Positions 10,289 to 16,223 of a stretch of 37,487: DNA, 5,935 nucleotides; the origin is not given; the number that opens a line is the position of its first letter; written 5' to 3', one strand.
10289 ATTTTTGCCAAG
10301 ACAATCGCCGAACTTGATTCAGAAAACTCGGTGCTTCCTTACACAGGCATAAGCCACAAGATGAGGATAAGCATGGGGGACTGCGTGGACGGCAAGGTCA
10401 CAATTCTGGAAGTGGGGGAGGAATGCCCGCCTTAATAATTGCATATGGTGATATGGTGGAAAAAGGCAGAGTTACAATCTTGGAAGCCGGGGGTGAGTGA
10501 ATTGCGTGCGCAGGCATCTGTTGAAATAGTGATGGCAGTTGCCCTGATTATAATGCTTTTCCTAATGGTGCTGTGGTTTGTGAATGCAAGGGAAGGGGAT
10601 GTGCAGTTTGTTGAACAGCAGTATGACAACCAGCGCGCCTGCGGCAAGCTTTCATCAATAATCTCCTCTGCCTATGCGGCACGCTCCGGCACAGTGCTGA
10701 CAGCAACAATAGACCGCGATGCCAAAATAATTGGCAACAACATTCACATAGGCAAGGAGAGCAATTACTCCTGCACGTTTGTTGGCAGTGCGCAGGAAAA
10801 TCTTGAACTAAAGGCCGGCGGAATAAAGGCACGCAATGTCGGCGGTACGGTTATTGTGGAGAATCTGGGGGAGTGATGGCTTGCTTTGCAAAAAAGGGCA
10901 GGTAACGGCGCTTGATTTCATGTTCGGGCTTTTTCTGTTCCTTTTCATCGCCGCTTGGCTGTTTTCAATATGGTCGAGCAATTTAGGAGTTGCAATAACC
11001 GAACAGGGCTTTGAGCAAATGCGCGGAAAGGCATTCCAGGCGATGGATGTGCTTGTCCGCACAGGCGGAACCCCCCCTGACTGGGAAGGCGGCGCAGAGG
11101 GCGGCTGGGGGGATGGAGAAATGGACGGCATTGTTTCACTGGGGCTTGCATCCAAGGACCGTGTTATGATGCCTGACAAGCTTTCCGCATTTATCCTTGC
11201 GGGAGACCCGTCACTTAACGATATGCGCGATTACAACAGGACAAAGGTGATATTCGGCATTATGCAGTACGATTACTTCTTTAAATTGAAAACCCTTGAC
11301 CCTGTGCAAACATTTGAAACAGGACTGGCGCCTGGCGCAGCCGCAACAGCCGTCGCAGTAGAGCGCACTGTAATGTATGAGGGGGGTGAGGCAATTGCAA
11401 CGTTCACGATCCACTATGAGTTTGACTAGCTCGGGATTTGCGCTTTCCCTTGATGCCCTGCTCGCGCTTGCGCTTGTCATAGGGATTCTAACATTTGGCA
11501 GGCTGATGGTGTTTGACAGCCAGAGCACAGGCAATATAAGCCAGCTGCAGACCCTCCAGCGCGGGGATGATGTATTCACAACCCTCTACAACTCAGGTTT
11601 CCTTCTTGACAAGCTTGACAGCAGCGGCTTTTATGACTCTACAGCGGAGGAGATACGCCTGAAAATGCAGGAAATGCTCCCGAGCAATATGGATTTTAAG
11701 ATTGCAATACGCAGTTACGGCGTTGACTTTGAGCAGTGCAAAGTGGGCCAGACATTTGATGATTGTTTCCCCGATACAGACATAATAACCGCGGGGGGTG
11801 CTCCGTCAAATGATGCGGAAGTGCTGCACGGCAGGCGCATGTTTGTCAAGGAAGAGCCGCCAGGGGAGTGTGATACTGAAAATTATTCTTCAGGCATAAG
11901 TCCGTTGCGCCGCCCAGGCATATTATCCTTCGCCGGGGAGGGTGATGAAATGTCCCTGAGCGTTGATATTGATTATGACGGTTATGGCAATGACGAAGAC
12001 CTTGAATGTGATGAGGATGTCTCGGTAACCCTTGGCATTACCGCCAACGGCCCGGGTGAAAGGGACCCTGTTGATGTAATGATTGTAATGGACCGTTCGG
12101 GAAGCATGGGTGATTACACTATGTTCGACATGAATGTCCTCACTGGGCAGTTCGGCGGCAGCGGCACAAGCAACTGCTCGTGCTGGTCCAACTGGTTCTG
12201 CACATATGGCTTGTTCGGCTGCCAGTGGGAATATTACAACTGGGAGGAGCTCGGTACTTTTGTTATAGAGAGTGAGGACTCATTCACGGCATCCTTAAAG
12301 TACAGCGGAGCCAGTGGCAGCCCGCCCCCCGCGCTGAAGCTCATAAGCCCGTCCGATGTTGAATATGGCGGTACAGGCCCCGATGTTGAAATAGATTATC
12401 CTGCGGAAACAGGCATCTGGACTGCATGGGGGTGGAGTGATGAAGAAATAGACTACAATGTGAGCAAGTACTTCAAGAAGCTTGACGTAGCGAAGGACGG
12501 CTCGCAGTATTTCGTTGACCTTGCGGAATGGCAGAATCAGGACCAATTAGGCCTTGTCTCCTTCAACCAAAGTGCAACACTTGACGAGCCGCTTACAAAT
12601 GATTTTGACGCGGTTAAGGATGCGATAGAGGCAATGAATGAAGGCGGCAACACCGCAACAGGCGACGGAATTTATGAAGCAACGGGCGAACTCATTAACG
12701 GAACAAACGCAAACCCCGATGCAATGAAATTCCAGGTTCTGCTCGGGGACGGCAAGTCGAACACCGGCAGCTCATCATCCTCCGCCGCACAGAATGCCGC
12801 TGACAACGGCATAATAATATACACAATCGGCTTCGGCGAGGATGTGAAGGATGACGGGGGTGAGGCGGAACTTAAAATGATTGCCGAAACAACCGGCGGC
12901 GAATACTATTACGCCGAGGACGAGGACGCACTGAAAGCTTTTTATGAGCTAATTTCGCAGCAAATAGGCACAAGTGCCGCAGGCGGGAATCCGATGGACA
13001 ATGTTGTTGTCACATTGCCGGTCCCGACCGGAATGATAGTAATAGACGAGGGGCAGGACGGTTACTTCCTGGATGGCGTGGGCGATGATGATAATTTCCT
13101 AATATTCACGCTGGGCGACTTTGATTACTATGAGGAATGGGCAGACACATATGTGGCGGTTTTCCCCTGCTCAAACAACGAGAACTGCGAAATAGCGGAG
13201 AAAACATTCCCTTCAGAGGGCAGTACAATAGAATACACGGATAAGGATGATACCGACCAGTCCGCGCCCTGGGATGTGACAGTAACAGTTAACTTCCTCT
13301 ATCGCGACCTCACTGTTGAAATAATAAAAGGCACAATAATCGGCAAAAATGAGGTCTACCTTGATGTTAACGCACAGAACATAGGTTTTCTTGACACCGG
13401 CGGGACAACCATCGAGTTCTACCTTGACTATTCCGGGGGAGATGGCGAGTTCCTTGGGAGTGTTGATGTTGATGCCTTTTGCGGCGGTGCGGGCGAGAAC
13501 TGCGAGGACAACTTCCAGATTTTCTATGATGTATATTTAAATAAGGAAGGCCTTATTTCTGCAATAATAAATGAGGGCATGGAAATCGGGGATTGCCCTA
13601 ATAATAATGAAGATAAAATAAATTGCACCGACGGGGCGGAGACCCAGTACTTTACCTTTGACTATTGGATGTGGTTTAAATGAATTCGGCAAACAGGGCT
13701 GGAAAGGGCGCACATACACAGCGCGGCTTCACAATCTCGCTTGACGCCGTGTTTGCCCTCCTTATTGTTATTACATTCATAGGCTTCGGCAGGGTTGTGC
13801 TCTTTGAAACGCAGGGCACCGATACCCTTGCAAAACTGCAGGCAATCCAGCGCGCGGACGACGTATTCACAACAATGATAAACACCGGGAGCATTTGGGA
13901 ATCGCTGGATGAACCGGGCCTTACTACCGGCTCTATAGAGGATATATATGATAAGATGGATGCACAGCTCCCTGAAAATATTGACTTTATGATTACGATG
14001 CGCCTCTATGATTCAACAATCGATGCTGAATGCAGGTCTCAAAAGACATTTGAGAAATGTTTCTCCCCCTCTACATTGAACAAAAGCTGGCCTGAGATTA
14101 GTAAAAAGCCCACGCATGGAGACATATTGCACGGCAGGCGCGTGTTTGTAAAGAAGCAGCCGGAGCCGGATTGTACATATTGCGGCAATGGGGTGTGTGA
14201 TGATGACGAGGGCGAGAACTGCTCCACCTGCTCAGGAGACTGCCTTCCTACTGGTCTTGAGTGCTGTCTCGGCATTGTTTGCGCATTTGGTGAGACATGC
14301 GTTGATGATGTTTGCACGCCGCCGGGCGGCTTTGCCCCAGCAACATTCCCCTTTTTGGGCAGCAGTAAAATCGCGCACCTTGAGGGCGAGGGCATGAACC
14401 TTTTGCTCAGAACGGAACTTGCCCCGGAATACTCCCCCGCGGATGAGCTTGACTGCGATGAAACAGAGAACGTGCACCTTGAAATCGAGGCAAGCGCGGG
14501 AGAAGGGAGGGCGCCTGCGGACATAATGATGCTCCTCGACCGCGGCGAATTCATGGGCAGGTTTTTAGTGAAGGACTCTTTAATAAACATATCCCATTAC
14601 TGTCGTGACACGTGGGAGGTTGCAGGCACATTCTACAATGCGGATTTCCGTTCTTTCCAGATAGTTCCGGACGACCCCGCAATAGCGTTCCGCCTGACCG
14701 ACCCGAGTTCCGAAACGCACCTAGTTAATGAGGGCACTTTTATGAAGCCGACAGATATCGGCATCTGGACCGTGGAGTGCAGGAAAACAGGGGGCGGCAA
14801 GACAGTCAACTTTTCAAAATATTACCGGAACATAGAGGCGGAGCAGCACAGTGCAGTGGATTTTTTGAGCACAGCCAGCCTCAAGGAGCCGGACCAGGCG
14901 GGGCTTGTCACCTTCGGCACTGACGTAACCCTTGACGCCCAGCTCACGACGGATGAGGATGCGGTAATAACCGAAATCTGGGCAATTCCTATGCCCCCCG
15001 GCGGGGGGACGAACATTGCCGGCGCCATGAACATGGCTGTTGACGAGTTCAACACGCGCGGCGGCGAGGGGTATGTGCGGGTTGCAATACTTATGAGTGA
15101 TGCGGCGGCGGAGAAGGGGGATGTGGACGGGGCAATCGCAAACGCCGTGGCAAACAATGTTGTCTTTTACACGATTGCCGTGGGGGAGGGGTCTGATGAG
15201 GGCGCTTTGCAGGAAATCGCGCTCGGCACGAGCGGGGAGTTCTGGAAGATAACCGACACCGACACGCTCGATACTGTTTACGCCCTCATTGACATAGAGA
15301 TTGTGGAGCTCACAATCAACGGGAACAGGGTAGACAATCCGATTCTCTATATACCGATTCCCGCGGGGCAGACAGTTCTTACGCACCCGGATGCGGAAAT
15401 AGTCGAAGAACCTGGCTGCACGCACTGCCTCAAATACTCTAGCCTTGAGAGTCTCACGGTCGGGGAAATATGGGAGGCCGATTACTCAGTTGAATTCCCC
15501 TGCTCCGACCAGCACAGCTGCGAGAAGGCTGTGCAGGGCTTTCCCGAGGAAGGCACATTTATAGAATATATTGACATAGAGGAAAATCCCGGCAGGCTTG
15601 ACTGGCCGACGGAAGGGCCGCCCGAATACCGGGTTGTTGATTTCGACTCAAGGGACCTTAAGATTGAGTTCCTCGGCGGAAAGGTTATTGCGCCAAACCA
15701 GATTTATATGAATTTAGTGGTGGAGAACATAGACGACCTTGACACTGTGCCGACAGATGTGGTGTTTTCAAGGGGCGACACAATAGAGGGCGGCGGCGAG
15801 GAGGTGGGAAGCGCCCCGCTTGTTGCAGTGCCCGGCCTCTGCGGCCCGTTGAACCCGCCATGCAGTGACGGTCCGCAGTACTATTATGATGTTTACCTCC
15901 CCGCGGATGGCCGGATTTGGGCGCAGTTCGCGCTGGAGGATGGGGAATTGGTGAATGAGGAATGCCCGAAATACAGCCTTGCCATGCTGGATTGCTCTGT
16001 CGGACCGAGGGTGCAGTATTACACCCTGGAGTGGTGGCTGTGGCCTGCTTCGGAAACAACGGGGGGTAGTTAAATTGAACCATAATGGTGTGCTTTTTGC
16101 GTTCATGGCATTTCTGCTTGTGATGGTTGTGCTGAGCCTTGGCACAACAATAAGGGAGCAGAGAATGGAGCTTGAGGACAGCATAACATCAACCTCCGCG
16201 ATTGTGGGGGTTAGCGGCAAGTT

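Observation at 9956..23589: Epd/Tad-like archaeal type IV pilus locus with six pilin-like genes and split platform genes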

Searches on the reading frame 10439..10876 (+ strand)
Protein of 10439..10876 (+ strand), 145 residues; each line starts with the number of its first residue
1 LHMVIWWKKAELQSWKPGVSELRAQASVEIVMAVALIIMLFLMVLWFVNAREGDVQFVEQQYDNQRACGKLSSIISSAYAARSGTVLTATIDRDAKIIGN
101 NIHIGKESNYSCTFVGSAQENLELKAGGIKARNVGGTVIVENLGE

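Call 3: search_protein_families(library=pfam, proteins=[window:10439-10876:+], max_evalue=0.1)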
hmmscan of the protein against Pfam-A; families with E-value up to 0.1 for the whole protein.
window:10439-10876:+ (145 aa): 0 families

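Call 4: search_protein_families(library=ncbifam, proteins=[window:10439-10876:+], max_evalue=0.1)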
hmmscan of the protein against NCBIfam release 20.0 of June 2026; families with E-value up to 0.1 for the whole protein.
window:10439-10876:+ (145 aa): 0 families

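Call 31: search_protein_families(library=pfam, proteins=[window:10499-10876:+], max_evalue=10)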
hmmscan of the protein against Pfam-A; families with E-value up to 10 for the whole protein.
window:10499-10876:+ (125 aa): 1 family
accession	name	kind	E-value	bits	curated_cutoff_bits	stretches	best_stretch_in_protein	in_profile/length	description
PF05434.16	Tmemb_9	-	0.21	11.9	28.6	1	10-69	59-119/145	TMEM9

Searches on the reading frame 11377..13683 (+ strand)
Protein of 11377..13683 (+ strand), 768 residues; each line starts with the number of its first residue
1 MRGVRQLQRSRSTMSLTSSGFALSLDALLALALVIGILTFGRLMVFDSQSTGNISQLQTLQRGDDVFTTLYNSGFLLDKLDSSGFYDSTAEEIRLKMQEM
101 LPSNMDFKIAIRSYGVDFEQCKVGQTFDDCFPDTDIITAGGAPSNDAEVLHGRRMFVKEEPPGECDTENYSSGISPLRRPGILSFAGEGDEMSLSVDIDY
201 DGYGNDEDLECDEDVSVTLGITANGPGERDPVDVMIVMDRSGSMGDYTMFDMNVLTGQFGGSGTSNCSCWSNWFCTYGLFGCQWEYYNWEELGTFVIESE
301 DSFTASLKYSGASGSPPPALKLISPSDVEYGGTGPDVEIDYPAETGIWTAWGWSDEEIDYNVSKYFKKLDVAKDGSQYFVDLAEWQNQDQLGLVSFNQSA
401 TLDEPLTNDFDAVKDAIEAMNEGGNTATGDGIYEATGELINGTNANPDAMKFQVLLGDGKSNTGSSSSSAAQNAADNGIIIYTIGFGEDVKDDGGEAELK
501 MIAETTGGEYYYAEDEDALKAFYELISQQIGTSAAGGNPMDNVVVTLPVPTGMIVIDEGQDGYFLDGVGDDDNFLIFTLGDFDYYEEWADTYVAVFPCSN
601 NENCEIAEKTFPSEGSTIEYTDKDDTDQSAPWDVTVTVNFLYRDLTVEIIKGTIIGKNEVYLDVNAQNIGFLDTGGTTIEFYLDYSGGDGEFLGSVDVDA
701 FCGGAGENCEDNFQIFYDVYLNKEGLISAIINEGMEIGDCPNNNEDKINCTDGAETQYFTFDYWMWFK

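Call 3: search_protein_families(library=pfam, proteins=[window:11377-13683:+], max_evalue=0.1)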
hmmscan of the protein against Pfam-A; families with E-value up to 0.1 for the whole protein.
window:11377-13683:+ (768 aa): 2 families
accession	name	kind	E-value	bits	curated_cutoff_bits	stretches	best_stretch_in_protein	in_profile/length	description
PF00092.34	VWA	-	3.8e-19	70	23.8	1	385-523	34-172/174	von Willebrand factor type A domain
PF13519.12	VWA_2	-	3.3e-07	31.3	27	1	367-442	19-92/107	von Willebrand factor type A domain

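Call 4: search_protein_families(library=ncbifam, proteins=[window:11377-13683:+], max_evalue=0.1)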
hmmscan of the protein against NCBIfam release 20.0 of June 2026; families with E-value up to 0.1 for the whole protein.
window:11377-13683:+ (768 aa): 6 families
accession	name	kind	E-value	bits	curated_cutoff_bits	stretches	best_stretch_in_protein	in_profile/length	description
NF047508.1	VWA_BatA_Lepto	exception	4.9e-18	65.2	380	1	368-526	112-269/315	VWA domain-containing protein BatA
NF010238.0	PRK13685.1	subfamily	1.4e-16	60.5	432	1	368-536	118-304/335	hypothetical protein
TIGR03436.1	acidobact_VWFA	subfamily_domain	4.9e-07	29.5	81.25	1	368-530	82-282/324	VWA domain-containing protein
TIGR02442.1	Cob-chelat-sub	hypoth_equivalog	5.1e-06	25.2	779.45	1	385-471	506-593/641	putative cobaltochelatase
TIGR00868.1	hCaCC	subfamily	9.2e-06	23.7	900.85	1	386-526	339-473/863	calcium-activated chloride channel protein 1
NF033757.1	gliding_CglB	equivalog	0.098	11.6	200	0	467-507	240-280/402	adventurous gliding motility lipoprotein CglB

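Call 31: search_protein_families(library=pfam, proteins=[window:11416-13683:+], max_evalue=10)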
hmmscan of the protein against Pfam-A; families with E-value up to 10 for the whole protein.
window:11416-13683:+ (755 aa): 2 families
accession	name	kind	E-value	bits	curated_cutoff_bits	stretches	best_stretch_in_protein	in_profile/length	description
PF00092.34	VWA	-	3.7e-19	70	23.8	1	372-510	34-172/174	von Willebrand factor type A domain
PF13519.12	VWA_2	-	3.2e-07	31.4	27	1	354-429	19-92/107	von Willebrand factor type A domain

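Call 40: find_homologous_proteins(query=window:11416-13683:+, max_evalue=0.001)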
Query window:11416-13683:+ (755 aa): 31 proteins with E <= 0.001 among 8000 candidates.
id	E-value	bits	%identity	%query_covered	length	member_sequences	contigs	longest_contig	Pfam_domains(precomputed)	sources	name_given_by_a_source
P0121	2.7e-296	1003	100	58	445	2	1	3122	PF00092.35,PF13519.13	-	-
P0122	1.1e-240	819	51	99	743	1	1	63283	PF00092.35,PF13519.13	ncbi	ncbi:MAG: vWA domain-containing protein [Candidatus Diapherotrites archaeon]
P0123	3.8e-225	768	50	97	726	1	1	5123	PF13768.13,PF00092.35,PF13519.13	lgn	-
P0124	3.5e-221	755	50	100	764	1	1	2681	PF00092.35,PF13519.13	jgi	-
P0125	4.3e-138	480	34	99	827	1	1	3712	PF00092.35,PF13519.13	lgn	-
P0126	1.0e-135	472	38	100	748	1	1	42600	PF00092.35,PF13519.13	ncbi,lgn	-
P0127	4.8e-135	470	37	100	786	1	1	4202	PF13768.13,PF00092.35,PF13519.13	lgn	-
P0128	1.8e-132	461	37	100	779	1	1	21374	PF00092.35,PF13519.13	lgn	-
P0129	1.4e-109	386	45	53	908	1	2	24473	PF00092.35,PF13519.13,PF08309.18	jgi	-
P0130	1.3e-107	379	32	99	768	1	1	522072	PF00092.35,PF13519.13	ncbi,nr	ncbi:MAG: VWA domain-containing protein [Candidatus Diapherotrites archaeon]|nr:VWA domain-containin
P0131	7.3e-107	377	34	99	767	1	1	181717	PF00092.35,PF13519.13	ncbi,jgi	-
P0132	2.6e-105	372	40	53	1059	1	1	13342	PF00092.35,PF13519.13,PF08309.18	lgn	-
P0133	9.8e-101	356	40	53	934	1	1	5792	PF00092.35,PF13519.13,PF08309.18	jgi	-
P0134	6.9e-98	347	38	53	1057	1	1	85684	PF00092.35,PF13519.13,PF08309.18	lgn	-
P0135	7.8e-97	343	37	43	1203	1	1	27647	PF00092.35,PF13519.13,PF08309.18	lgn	-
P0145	4.9e-11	60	34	20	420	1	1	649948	PF00092.35,PF13519.13,PF13400.12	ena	-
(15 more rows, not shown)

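Call 56: predict_structure(alignment_id=A2)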
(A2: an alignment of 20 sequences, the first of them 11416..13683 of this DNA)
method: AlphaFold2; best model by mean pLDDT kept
length: 755 residues; sequences in the alignment: 20
mean_pLDDT: 81.1   pTM: 0.44
mean pLDDT of the five models: 81.1, 79.1, 79.0, 78.6, 77.8
residues with pLDDT >= 90: 209; 70-90: 423; 50-70: 80; < 50: 43
segments of 3 or more residues with pLDDT < 50: 1-10, 29-37, 155-176
pLDDT, mean of each block of 10 residues (from residue 1): 40 62 57 49 78 87 76 82 88 89 77 79 83 79 76 51 32 48 76 76 88 73 93 69 84 72 61 88 83 82 85 91 84 92 86 86 86 88 93 94 91 93 94 90 87 93 95 82 90 92 84 84 71 88 90 71 85 85 87 84 82 80 86 90 83 91 92 84 91 81 91 89 81 83 81 84
secondary structure, 60 per line:
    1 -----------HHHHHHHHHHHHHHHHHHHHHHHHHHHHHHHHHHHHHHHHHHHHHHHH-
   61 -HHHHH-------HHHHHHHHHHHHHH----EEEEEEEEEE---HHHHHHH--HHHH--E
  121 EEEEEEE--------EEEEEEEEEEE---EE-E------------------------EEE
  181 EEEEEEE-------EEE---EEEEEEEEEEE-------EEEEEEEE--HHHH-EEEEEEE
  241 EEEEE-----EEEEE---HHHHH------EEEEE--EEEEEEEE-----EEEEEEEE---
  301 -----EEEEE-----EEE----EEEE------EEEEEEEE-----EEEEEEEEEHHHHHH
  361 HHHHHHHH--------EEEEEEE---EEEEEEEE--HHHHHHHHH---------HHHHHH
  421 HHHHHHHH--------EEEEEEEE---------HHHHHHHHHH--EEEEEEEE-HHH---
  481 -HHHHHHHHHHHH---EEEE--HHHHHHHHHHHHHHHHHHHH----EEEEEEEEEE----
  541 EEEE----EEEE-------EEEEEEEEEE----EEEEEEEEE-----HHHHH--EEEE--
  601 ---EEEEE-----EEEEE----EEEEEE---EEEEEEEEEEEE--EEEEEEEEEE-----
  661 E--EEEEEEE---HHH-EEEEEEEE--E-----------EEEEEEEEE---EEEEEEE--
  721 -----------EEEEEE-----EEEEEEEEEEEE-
elements in order (helices of 4 or more, strands of 3 or more residues): H12-59 H62-66 H74-87 E92-101 H105-111 H114-117 E120-127 E136-146 E178-187 E195-197 E201-211 E219-226 H229-232 E234-245 E251-255 H259-263 E270-274 E277-284 E290-297 E306-310 E316-318 E323-326 E333-340 E346-354 H355-368 E377-383 E387-394 H397-405 H415-428 E437-444 H454-463 E466-473 H482-493 E497-500 H503-522 E527-536 E541-544 E549-552 E560-569 E574-582 H588-592 E595-598 E604-608 E614-618 E623-628 E632-643 E646-655 E664-670 E678-685 E700-708 E712-718 E732-737 E743-754

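Call 60: fold_search(model_id=the predicted structure, library=pdb)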
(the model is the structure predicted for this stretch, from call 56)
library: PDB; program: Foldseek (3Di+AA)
matches with E <= 10: 1514; with E <= 0.001: 343
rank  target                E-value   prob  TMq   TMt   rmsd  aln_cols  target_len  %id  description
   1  7w6b                  3.8e-14  1.00  0.28  0.27  12.3       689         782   10  Crystal Structure of PitA from pilus islet-2 of Streptococcus oralis (released 2022-06-01)
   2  6to1                  4.4e-14  1.00  0.22  0.27  12.5       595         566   13  Crystal structure of three N-terminal domains of the type V pili tip protein Mfa5 from Porphyromonas gingivalis (released 2020-12-02)
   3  6m48_B                4.9e-14  1.00  0.30  0.28  12.8       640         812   11  Crystal structure of pilus adhesin, SpaC from Lactobacillus rhamnosus GG - P21212 form (released 2020-07-29)
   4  4fx5                  2.3e-13  1.00  0.22  0.39  13.7       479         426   13  von Willebrand factor type A from Catenulispora acidiphila (released 2012-07-18)
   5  6m3y                  2.9e-13  1.00  0.30  0.28  12.3       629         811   11  Crystal structure of pilus adhesin, SpaC from Lactobacillus rhamnosus GG - open conformation (released 2020-07-29)
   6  6m48_A                3.7e-13  1.00  0.29  0.27  12.8       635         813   12  Crystal structure of pilus adhesin, SpaC from Lactobacillus rhamnosus GG - P21212 form (released 2020-07-29)
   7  8s05_A                3.1e-11  1.00  0.21  0.39  15.1       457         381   12  ArnAB complex an archaeal ortholog of the Sec23/24 core motif (released 2025-10-29)
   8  8s05_B                7.6e-11  1.00  0.20  0.39  15.1       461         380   12  ArnAB complex an archaeal ortholog of the Sec23/24 core motif (released 2025-10-29)
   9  7b7p_A                1.0e-09  1.00  0.19  0.33  21.9       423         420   15  PilB minor pilin from Streptococcus sanguinis (released 2021-04-28)
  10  6fpy_B                1.1e-09  1.00  0.19  0.23  20.8       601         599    8  Inter-alpha-inhibitor heavy chain 1, wild type (released 2019-02-27)
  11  6fpy_A                1.6e-09  1.00  0.20  0.24  21.3       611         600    9  Inter-alpha-inhibitor heavy chain 1, wild type (released 2019-02-27)
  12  6fpz_A                1.7e-09  1.00  0.19  0.24  21.3       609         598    9  Inter-alpha-inhibitor heavy chain 1, D298A (released 2019-02-27)
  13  3ibs_A                1.8e-09  1.00  0.18  0.64   4.5       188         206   23  Crystal structure of conserved hypothetical protein BatB from Bacteroides thetaiotaomicron (released 2009-08-25)
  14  4rck_B                2.3e-09  1.00  0.10  0.35  19.6       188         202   29  Crystal Structure of Uncharacterized Membrane Spanning Protein from Vibrio fischeri (released 2014-11-26)
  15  5a8j                  4.1e-09  1.00  0.19  0.37  14.8       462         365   10  Crystal structure of the ArnB paralog VWA2 from Sulfolobus acidocaldarius (released 2016-06-22)
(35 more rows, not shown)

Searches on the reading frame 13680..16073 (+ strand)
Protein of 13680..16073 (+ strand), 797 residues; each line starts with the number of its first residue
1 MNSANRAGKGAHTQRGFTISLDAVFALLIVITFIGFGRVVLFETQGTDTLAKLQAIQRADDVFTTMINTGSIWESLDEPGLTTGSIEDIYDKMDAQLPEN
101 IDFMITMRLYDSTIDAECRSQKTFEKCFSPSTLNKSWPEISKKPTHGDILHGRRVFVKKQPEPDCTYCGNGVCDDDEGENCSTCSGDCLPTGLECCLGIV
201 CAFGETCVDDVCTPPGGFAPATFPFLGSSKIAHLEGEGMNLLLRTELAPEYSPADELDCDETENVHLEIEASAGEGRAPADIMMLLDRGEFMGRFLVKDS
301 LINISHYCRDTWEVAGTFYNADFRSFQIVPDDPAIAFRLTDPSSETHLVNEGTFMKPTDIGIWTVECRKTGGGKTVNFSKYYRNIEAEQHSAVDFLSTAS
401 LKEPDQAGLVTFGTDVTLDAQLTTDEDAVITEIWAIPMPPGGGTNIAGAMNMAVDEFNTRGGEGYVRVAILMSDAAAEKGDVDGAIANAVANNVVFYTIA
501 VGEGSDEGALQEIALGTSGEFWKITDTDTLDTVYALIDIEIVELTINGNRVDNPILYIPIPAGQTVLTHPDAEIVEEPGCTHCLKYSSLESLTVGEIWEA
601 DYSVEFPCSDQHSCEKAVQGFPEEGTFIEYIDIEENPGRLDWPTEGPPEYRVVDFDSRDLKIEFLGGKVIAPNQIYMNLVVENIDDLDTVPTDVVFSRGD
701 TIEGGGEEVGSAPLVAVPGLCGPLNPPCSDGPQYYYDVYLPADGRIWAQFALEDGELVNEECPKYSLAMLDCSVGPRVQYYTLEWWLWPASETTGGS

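Call 3: search_protein_families(library=pfam, proteins=[window:13680-16073:+], max_evalue=0.1)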
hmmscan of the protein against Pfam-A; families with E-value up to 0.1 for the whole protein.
window:13680-16073:+ (797 aa): 2 families
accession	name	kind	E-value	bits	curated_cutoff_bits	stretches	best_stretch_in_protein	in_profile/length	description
PF00092.34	VWA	-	4.1e-16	60.1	23.8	1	403-533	36-171/174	von Willebrand factor type A domain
PF13519.12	VWA_2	-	1e-08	36.2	27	1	384-475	20-106/107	von Willebrand factor type A domain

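Call 4: search_protein_families(library=ncbifam, proteins=[window:13680-16073:+], max_evalue=0.1)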
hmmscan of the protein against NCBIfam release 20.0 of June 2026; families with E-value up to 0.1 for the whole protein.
window:13680-16073:+ (797 aa): 2 families
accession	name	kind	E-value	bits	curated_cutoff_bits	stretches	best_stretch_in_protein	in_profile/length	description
NF047508.1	VWA_BatA_Lepto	exception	1.4e-06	27.6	380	1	403-548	128-281/315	VWA domain-containing protein BatA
TIGR03436.1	acidobact_VWFA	subfamily_domain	0.045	13.2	81.25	0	384-502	82-220/324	VWA domain-containing protein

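Call 31: search_protein_families(library=pfam, proteins=[window:13680-16073:+], max_evalue=10)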
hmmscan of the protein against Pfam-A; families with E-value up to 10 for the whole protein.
window:13680-16073:+ (797 aa): 3 families
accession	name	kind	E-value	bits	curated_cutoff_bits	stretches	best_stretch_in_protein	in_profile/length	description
PF00092.34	VWA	-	4.1e-16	60.1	23.8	1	403-533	36-171/174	von Willebrand factor type A domain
PF13519.12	VWA_2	-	1e-08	36.2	27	1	384-475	20-106/107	von Willebrand factor type A domain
PF06707.17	DUF1194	-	0.27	10.8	27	1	424-506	75-159/206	Protein of unknown function (DUF1194)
